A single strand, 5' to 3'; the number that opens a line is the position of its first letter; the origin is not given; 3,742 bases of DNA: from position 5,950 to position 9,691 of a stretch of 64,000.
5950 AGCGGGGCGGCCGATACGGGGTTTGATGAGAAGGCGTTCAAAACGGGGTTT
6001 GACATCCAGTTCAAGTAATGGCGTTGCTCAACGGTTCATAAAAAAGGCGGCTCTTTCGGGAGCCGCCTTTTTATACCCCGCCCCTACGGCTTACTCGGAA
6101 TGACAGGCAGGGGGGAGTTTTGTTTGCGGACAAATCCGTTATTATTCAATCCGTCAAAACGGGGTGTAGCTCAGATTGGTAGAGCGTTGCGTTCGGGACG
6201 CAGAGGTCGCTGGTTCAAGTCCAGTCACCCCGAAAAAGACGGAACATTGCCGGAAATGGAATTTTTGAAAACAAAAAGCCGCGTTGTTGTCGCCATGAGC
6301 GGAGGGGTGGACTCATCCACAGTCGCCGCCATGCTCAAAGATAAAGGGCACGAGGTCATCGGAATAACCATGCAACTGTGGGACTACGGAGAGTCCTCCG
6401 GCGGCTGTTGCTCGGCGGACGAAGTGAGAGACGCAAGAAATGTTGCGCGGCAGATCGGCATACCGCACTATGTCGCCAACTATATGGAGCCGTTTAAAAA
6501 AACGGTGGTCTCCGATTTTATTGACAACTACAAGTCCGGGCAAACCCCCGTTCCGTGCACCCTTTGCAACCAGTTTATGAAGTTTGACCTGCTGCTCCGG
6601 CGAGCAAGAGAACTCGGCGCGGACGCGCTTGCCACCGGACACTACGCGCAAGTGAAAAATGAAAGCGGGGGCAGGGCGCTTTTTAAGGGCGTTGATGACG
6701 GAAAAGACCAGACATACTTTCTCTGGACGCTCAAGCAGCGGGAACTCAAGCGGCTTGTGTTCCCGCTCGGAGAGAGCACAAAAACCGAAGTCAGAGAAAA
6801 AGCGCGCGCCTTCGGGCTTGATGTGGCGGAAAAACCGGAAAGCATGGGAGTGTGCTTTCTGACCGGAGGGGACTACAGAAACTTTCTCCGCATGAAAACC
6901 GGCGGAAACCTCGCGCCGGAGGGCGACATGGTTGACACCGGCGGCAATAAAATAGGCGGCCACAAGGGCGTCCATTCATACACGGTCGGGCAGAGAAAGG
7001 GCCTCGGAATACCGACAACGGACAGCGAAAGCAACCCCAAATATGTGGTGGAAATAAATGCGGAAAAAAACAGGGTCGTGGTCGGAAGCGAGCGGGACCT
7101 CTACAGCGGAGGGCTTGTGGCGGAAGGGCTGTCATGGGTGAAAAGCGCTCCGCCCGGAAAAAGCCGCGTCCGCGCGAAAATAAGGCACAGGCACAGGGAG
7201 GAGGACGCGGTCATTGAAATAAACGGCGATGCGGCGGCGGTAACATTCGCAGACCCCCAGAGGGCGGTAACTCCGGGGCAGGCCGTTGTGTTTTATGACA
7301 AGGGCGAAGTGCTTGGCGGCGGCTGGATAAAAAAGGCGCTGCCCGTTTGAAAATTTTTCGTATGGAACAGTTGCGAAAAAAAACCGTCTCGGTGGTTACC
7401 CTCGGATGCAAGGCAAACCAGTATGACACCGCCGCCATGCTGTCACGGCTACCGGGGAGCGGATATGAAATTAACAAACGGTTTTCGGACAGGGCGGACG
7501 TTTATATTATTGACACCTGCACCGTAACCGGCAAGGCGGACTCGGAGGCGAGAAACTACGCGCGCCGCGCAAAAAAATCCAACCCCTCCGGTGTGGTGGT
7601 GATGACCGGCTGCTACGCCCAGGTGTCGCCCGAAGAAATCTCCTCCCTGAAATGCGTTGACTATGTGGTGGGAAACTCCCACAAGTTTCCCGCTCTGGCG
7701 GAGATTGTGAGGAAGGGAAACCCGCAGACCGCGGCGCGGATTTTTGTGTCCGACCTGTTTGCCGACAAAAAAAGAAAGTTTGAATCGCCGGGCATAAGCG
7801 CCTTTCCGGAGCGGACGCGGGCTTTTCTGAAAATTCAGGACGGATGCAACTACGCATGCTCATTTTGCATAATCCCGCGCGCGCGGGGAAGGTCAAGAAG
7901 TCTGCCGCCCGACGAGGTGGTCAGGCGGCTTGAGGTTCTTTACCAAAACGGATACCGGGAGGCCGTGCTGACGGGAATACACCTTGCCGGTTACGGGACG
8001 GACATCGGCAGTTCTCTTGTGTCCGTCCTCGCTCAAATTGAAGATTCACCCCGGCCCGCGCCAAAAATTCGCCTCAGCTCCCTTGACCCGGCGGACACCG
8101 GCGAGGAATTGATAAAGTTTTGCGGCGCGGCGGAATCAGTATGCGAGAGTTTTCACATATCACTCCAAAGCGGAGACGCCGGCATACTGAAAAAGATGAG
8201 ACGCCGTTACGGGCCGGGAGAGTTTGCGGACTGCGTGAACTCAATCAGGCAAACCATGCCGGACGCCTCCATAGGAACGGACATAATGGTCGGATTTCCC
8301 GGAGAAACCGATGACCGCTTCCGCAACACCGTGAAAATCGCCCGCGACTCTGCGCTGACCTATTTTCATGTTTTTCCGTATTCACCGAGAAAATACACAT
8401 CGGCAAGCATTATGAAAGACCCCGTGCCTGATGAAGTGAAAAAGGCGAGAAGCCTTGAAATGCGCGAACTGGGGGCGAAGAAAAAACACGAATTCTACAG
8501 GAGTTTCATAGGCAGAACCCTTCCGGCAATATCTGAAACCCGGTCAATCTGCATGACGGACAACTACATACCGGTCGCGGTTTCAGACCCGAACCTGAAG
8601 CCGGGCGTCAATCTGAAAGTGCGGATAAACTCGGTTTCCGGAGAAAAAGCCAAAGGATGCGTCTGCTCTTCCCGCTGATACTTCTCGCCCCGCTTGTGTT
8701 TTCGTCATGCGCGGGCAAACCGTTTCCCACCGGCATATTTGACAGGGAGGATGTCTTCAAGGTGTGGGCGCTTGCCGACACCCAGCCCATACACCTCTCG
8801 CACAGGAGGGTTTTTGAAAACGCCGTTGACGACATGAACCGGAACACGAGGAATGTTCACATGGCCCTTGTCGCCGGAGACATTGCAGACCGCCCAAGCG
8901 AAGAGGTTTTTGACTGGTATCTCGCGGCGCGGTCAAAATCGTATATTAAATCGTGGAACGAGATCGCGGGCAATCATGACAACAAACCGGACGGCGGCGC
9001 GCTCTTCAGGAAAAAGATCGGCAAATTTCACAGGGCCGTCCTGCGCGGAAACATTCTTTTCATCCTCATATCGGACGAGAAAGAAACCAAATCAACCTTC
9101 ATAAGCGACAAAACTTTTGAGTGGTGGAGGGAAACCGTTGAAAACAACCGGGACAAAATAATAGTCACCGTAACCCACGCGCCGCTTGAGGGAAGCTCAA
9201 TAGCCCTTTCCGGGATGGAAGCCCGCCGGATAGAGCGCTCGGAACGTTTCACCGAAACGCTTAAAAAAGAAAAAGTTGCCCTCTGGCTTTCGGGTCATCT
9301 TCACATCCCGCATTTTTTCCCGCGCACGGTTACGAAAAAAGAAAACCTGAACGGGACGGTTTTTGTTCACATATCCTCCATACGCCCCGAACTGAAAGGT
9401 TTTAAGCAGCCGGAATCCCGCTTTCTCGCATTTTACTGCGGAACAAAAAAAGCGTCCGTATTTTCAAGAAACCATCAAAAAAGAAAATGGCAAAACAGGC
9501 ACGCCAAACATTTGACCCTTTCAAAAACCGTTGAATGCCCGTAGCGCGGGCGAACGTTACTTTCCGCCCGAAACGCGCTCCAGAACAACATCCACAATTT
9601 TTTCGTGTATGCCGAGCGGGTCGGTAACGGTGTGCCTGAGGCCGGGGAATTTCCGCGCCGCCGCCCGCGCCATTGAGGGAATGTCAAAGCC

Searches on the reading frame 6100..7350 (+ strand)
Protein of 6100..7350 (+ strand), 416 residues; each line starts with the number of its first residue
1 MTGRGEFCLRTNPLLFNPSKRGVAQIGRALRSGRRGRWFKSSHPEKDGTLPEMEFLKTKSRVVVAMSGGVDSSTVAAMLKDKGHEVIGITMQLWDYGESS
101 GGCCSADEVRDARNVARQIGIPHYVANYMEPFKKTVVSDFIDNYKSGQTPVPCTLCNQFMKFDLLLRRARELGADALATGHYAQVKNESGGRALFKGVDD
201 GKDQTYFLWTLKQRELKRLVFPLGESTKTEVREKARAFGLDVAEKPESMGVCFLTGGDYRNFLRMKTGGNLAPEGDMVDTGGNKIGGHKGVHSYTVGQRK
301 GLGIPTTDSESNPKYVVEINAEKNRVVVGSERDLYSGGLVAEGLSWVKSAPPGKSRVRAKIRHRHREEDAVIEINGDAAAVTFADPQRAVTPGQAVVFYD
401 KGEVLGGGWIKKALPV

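Call 7: search_protein_families(library=pfam, proteins=[window:6100-7347:+], max_evalue=0.01)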
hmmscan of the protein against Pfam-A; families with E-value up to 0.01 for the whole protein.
window:6100-7347:+ (416 aa): 9 families
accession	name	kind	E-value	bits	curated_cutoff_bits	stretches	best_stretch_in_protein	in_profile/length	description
PF03054.22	tRNA_Me_trans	-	1.4e-74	250.6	20.6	1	61-255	2-201/202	tRNA methyl transferase HUP domain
PF20258.4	tRNA_Me_trans_C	-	2.1e-20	73.3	20.6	1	338-410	3-77/77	Aminomethyltransferase beta-barrel domain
PF20259.3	tRNA_Me_trans_M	-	2.1e-17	62.9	27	1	274-330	12-66/66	tRNA methyl transferase PRC-barrel domain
PF00733.27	Asn_synthase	-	3.5e-06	27.4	21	1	58-125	16-76/354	Asparagine synthase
PF06508.19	QueC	-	1.2e-05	25.3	22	1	62-127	2-59/210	Queuosine biosynthesis protein QueC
PF02540.23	NAD_synthase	-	0.00013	21.7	21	1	60-127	19-80/242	NAD synthase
PF01171.26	ATP_bind_3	-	0.00027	21.2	27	1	62-235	2-156/182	PP-loop family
PF00764.25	Arginosuc_synth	-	0.00045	20.7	27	1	61-138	1-71/162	Arginosuccinate synthase N-terminal HUP domain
PF02568.20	ThiI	-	0.0083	16.2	20.5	0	58-181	2-116/197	Thiamine biosynthesis protein (ThiI)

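Call 10: find_encoding_contigs(protein=window:6100-7350:+, flank=10000, max_places=10)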
Protein window:6100-7350:+ (416 aa): no gene with exactly this product is on record in the collection.

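Call 13: find_encoding_contigs(protein=window:6256-7350:+, flank=10000, max_places=10)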
Protein window:6256-7350:+ (364 aa): 5 contigs read that carry it; 4 places shown.
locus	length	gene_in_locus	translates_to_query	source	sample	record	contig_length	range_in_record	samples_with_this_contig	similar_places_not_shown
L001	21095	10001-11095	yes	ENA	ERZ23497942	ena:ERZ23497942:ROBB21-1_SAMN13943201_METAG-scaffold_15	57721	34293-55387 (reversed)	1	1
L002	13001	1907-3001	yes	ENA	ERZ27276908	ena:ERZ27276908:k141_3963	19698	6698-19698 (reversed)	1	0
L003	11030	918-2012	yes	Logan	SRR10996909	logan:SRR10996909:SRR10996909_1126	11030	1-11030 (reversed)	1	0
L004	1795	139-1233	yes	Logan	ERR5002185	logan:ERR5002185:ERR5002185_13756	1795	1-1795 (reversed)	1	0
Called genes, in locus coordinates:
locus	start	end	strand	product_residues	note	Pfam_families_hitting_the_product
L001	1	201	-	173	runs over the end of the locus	PF13248:Zn_ribbon_3 (faint), PF13240:Zn_Ribbon_1 (weak)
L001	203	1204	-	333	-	PF01118:Semialdhyde_dh, PF02774:Semialdhyde_dhC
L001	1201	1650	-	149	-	PF02502:LacAB_rpiB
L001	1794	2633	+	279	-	PF01012:ETF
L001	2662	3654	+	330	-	PF01012:ETF, PF00766:ETF_alpha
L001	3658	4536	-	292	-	PF01177:Asp_Glu_race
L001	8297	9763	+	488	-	PF05658:YadA_head (weak)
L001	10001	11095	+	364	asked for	PF00733:Asn_synthase (weak), PF03054:tRNA_Me_trans, PF06508:QueC (weak), PF20259:tRNA_Me_trans_M, PF20258:tRNA_Me_trans_C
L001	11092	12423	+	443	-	PF00919:UPF0004, PF04055:Radical_SAM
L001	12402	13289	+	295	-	PF00149:Metallophos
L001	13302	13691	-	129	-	PF06180:CbiK (weak), PF01903:CbiX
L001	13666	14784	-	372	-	PF04389:Peptidase_M28, PF01546:Peptidase_M20, PF05343:Peptidase_M42, PF07687:M20_dimer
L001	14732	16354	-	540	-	PF13167:GTP-bdg_N, PF16360:GTP-bdg_M, PF01926:MMR_HSR1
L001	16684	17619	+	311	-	PF00296:Bac_luciferase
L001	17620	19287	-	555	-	PF00501:AMP-binding, PF13193:AMP-binding_C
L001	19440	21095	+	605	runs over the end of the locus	PF05658:YadA_head (faint), PF03895:YadA_anchor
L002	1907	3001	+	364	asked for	PF00733:Asn_synthase (weak), PF03054:tRNA_Me_trans, PF06508:QueC (weak), PF20259:tRNA_Me_trans_M, PF20258:tRNA_Me_trans_C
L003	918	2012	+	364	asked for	PF00733:Asn_synthase (weak), PF03054:tRNA_Me_trans, PF06508:QueC (weak), PF20259:tRNA_Me_trans_M, PF20258:tRNA_Me_trans_C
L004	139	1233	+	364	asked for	PF00733:Asn_synthase (weak), PF03054:tRNA_Me_trans, PF06508:QueC (weak), PF20259:tRNA_Me_trans_M, PF20258:tRNA_Me_trans_C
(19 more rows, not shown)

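Call 29: list_cluster_members(proteins=[window:6256-7347:+, window:8657-9541:+, window:12939-13871:+, window:15695-17509:+, window:38039-39370:+, window:55978-58629:+, window:48242-49543:+])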
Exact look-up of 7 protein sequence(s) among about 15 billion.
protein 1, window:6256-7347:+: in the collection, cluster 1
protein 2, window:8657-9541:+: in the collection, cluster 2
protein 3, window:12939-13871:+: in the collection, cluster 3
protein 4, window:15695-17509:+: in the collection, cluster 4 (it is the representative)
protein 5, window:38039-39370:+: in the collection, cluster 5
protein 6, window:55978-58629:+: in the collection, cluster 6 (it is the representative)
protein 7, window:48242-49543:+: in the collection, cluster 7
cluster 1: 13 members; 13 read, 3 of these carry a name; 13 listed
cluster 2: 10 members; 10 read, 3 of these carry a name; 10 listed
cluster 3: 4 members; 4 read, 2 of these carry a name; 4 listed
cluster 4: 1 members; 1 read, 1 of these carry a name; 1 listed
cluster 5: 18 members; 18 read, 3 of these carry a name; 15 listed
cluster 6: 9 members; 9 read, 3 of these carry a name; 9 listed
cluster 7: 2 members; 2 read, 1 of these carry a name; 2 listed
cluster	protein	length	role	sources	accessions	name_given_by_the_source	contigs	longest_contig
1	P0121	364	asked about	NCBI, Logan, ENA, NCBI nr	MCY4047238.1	MAG: tRNA 2-thiouridine(34) synthase MnmA [Candidatus Dadabacteria bacterium] | tRNA 2-thiouridine(34) synthase MnmA [Candidatus Dadabacteria bacterium]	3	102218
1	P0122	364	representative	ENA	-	-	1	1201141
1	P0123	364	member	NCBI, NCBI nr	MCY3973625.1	MAG: tRNA 2-thiouridine(34) synthase MnmA [Candidatus Dadabacteria bacterium] | tRNA 2-thiouridine(34) synthase MnmA [Candidatus Dadabacteria bacterium]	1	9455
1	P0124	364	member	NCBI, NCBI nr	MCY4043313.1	MAG: tRNA 2-thiouridine(34) synthase MnmA [Candidatus Dadabacteria bacterium] | tRNA 2-thiouridine(34) synthase MnmA [Candidatus Dadabacteria bacterium]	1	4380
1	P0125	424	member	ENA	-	-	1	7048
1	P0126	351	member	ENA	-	-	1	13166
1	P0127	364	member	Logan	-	-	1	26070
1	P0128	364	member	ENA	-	-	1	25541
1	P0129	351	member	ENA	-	-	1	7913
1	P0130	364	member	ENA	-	-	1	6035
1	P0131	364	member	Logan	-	-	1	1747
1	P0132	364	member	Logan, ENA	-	-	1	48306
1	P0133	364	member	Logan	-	-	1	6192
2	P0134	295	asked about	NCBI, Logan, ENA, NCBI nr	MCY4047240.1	MAG: metallophosphoesterase [Candidatus Dadabacteria bacterium] | metallophosphoesterase [Candidatus Dadabacteria bacterium]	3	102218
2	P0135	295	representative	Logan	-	-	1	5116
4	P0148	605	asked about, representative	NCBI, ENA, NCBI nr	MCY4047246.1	MAG: YadA-like family protein [Candidatus Dadabacteria bacterium] | YadA-like family protein [Candidatus Dadabacteria bacterium]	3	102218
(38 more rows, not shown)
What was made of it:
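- The source is a metagenome-assembled genome (call 29).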

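Call 31: find_encoding_contigs(protein=P0122, flank=10000, max_places=4)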
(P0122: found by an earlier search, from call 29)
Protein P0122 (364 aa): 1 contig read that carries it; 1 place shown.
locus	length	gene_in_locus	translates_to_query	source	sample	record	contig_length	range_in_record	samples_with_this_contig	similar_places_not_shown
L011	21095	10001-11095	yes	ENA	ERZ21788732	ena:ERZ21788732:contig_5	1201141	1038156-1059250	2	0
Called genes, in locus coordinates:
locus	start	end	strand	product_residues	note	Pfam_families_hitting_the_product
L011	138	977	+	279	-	PF01012:ETF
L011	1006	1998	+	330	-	PF01012:ETF, PF00766:ETF_alpha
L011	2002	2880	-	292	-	PF01177:Asp_Glu_race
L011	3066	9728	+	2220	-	-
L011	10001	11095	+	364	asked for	PF00733:Asn_synthase (weak), PF03054:tRNA_Me_trans, PF06508:QueC (weak), PF20259:tRNA_Me_trans_M, PF20258:tRNA_Me_trans_C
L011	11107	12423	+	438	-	PF00919:UPF0004, PF04055:Radical_SAM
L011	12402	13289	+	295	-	PF00149:Metallophos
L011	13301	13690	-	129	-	PF06180:CbiK (weak), PF01903:CbiX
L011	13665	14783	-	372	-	PF04389:Peptidase_M28, PF01546:Peptidase_M20, PF05343:Peptidase_M42, PF07687:M20_dimer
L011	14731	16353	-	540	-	PF13167:GTP-bdg_N, PF16360:GTP-bdg_M, PF01926:MMR_HSR1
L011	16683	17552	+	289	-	PF00296:Bac_luciferase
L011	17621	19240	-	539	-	PF00501:AMP-binding, PF13193:AMP-binding_C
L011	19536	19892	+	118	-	PF05658:YadA_head (weak)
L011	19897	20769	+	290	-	-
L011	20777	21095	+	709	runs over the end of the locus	-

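Call 35: find_encoding_contigs(protein=P0132, flank=10000, max_places=3)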
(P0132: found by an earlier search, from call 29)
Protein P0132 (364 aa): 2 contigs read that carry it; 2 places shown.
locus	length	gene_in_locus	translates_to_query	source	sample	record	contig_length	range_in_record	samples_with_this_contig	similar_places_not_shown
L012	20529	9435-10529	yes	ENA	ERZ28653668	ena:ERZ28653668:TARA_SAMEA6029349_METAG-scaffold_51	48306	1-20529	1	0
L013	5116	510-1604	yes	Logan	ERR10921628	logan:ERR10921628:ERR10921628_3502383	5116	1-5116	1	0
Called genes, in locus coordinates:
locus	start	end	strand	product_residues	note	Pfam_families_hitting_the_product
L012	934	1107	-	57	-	-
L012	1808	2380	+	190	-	-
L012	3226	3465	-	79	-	-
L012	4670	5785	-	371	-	-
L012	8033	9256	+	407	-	PF05658:YadA_head (faint)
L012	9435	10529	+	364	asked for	PF00733:Asn_synthase (weak), PF03054:tRNA_Me_trans, PF06508:QueC (weak), PF20259:tRNA_Me_trans_M, PF20258:tRNA_Me_trans_C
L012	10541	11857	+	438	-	PF00919:UPF0004, PF04055:Radical_SAM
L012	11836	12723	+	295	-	PF00149:Metallophos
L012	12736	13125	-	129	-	PF06180:CbiK (weak), PF01903:CbiX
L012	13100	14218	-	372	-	PF04389:Peptidase_M28, PF01546:Peptidase_M20, PF05343:Peptidase_M42, PF07687:M20_dimer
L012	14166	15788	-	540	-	PF13167:GTP-bdg_N, PF16360:GTP-bdg_M, PF01926:MMR_HSR1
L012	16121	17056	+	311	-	PF00296:Bac_luciferase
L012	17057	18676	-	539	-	PF00501:AMP-binding, PF13193:AMP-binding_C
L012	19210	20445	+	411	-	PF05656:DUF805, PF12796:Ank_2, PF13857:Ank_5 (weak), PF13637:Ank_4 (weak), PF00023:Ank (weak), PF13637:Ank_4 (weak), PF12796:Ank_2, PF13637:Ank_4, +6 more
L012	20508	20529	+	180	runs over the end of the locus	-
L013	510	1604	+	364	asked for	PF00733:Asn_synthase (weak), PF03054:tRNA_Me_trans, PF06508:QueC (weak), PF20259:tRNA_Me_trans_M, PF20258:tRNA_Me_trans_C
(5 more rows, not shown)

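Call 36: find_encoding_contigs(protein=P0127, flank=10000, max_places=3)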
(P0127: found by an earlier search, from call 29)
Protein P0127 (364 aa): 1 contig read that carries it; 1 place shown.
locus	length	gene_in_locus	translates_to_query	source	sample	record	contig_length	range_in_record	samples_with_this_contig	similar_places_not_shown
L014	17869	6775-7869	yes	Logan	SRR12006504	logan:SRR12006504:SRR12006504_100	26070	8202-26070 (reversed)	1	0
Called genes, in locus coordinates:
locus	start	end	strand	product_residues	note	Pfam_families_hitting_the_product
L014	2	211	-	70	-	?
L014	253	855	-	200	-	PF01351:RNase_HII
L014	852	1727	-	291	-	PF00701:DHDPS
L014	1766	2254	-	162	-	PF13248:Zn_ribbon_3 (faint), PF13240:Zn_Ribbon_1 (weak)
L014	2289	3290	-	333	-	PF01118:Semialdhyde_dh, PF02774:Semialdhyde_dhC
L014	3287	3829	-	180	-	PF02502:LacAB_rpiB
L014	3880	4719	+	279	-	PF01012:ETF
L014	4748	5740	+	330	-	PF01012:ETF, PF00766:ETF_alpha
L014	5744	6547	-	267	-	PF01177:Asp_Glu_race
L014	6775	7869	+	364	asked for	PF00733:Asn_synthase (weak), PF03054:tRNA_Me_trans, PF06508:QueC (weak), PF20259:tRNA_Me_trans_M, PF20258:tRNA_Me_trans_C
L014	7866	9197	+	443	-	PF00919:UPF0004, PF04055:Radical_SAM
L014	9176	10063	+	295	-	PF00149:Metallophos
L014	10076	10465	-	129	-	PF06180:CbiK (weak), PF01903:CbiX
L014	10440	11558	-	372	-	PF04389:Peptidase_M28, PF01546:Peptidase_M20, PF05343:Peptidase_M42, PF07687:M20_dimer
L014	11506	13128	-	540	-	PF13167:GTP-bdg_N, PF16360:GTP-bdg_M, PF01926:MMR_HSR1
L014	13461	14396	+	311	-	PF00296:Bac_luciferase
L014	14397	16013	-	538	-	PF00501:AMP-binding, PF13193:AMP-binding_C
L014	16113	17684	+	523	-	PF01059:Oxidored_q5_N (weak), PF00361:Proton_antipo_M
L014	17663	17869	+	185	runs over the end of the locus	PF01227:GTP_cyclohydroI, PF14489:QueF (weak)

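Call 37: find_encoding_contigs(protein=P0128, flank=10000, max_places=3)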
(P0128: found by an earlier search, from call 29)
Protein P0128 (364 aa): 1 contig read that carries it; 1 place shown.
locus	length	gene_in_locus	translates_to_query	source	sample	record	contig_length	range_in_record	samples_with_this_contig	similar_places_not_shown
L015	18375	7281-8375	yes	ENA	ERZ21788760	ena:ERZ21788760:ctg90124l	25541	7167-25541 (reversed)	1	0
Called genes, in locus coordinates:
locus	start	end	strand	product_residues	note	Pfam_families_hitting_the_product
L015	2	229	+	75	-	?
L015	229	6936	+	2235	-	-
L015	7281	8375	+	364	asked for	PF00733:Asn_synthase (weak), PF03054:tRNA_Me_trans, PF06508:QueC (weak), PF20259:tRNA_Me_trans_M, PF20258:tRNA_Me_trans_C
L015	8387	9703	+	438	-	PF00919:UPF0004, PF04055:Radical_SAM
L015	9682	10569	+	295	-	PF00149:Metallophos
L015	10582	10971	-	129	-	PF06180:CbiK (weak), PF01903:CbiX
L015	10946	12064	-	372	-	PF04389:Peptidase_M28, PF01546:Peptidase_M20, PF05343:Peptidase_M42, PF07687:M20_dimer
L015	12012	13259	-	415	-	PF13167:GTP-bdg_N, PF16360:GTP-bdg_M, PF01926:MMR_HSR1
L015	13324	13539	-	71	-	-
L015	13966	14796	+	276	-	PF00296:Bac_luciferase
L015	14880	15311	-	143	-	PF13193:AMP-binding_C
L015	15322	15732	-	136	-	PF00501:AMP-binding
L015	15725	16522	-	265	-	PF00501:AMP-binding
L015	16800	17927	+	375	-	-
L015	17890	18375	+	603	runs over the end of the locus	-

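Call 46: search_protein_families(library=ncbifam, proteins=[P0148], max_evalue=1)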
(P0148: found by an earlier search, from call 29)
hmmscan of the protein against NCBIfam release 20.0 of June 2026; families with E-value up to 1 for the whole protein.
P0148 (605 aa): 6 families
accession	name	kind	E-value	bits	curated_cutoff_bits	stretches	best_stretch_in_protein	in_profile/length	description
NF033478.1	YadA_autotrans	exception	1e-11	44.5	750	3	68-150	119-203/459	trimeric autotransporter adhesin YadA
NF033481.2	auto_Ata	exception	8.7e-08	29.9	2500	2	61-217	554-718/1862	trimeric autotransporter adhesin Ata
NF040984.1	BimA_first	exception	3e-06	26.5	800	3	104-166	323-386/517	trimeric autotransporter actin-nucleating factor BimA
NF040983.1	BimA_second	exception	4.6e-06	25.7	600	2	60-128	185-254/381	trimeric autotransporter actin-nucleating factor BimA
NF033477.2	EmaA_autotrans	exception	0.0003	18.1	3000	1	64-172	178-287/2100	collagen-binding adhesin autotransporter EmaA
NF047437.1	VC2662_fam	equivalog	0.011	15.2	140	0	69-147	93-172/187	VC2662 family protein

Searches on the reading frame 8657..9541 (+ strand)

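Call 7: search_protein_families(library=pfam, proteins=[window:8657-9541:+], max_evalue=0.01)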
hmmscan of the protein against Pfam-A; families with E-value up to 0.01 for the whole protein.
window:8657-9541:+ (295 aa): 2 families
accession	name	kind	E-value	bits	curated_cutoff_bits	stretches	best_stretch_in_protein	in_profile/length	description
PF00149.33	Metallophos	-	2.9e-14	54.4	21.5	1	34-218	1-191/191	Calcineurin-like phosphoesterase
PF12850.12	Metallophos_2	-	0.00021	21.8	27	1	48-238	11-131/154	Calcineurin-like phosphoesterase superfamily domain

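Call 46: search_protein_families(library=ncbifam, proteins=[P0148], max_evalue=1)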
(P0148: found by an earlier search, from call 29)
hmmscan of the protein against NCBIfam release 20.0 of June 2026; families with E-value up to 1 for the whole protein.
P0148 (605 aa): 6 families
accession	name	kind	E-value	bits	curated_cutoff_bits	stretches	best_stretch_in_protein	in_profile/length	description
NF033478.1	YadA_autotrans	exception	1e-11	44.5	750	3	68-150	119-203/459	trimeric autotransporter adhesin YadA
NF033481.2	auto_Ata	exception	8.7e-08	29.9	2500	2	61-217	554-718/1862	trimeric autotransporter adhesin Ata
NF040984.1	BimA_first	exception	3e-06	26.5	800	3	104-166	323-386/517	trimeric autotransporter actin-nucleating factor BimA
NF040983.1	BimA_second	exception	4.6e-06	25.7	600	2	60-128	185-254/381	trimeric autotransporter actin-nucleating factor BimA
NF033477.2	EmaA_autotrans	exception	0.0003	18.1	3000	1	64-172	178-287/2100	collagen-binding adhesin autotransporter EmaA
NF047437.1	VC2662_fam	equivalog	0.011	15.2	140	0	69-147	93-172/187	VC2662 family protein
